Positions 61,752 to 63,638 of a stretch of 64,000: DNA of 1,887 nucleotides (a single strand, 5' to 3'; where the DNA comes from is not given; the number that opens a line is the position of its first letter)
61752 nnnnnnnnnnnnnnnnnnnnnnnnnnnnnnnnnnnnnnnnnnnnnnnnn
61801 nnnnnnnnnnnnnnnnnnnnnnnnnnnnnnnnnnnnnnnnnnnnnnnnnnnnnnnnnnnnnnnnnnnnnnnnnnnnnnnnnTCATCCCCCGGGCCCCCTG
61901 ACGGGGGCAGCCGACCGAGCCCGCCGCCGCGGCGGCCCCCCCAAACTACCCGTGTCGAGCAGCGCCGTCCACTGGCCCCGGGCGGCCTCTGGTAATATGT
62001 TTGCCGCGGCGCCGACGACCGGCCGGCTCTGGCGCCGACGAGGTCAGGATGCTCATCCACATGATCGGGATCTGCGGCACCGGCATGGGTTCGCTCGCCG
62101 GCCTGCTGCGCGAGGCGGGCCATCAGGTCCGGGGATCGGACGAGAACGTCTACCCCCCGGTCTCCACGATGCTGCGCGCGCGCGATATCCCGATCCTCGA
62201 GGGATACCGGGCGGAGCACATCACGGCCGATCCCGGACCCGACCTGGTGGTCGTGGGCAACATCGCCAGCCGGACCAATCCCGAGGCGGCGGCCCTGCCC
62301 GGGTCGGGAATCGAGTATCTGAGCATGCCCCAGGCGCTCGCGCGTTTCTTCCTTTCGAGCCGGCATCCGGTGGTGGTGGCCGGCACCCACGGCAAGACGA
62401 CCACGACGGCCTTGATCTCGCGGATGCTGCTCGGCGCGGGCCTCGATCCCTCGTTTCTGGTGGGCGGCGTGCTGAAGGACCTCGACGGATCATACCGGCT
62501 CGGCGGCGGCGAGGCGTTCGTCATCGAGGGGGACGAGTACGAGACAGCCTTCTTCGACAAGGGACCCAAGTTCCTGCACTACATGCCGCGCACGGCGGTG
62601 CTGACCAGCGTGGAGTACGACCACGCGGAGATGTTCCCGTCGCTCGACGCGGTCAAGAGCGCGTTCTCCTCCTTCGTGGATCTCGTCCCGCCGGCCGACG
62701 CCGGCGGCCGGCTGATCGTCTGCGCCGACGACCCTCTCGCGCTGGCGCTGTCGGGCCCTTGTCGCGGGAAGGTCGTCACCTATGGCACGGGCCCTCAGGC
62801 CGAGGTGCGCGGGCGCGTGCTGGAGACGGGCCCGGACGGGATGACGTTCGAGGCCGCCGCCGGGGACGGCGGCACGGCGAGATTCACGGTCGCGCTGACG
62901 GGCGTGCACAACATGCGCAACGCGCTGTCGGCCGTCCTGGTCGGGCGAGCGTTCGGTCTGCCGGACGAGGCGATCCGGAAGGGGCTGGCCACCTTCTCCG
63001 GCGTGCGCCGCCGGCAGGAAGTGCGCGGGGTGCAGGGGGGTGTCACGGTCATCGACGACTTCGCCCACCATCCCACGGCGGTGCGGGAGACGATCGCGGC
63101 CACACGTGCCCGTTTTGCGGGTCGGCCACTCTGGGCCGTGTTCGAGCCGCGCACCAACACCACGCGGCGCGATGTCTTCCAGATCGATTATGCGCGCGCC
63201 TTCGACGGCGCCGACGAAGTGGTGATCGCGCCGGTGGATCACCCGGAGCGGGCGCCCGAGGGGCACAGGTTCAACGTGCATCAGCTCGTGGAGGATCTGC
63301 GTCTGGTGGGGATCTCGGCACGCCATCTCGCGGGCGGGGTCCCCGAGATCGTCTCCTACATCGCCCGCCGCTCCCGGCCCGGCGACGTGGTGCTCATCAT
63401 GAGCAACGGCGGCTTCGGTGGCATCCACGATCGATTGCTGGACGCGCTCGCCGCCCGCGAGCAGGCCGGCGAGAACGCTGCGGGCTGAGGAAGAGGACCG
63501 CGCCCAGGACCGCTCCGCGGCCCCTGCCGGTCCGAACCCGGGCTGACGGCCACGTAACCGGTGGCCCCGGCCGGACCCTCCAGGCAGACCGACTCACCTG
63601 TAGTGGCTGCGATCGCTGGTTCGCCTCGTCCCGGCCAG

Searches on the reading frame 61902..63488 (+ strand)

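Call 39: search_protein_families(library=pfam, proteins=[window:61902-63488:+], max_evalue=0.001)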
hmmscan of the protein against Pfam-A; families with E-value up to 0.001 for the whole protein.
window:61902-63488:+ (528 aa): 3 families
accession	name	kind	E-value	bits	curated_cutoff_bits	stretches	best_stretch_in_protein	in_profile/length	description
PF08245.18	Mur_ligase_M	-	3.4e-19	70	24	1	159-347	1-199/200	Mur ligase middle domain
PF01225.30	Mur_ligase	-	1.7e-18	67.2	21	1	52-150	2-91/95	Mur ligase family, catalytic domain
PF02875.26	Mur_ligase_C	-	8.4e-16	59.4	28.4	1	370-503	1-127/127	Mur ligase, glutamate ligase domain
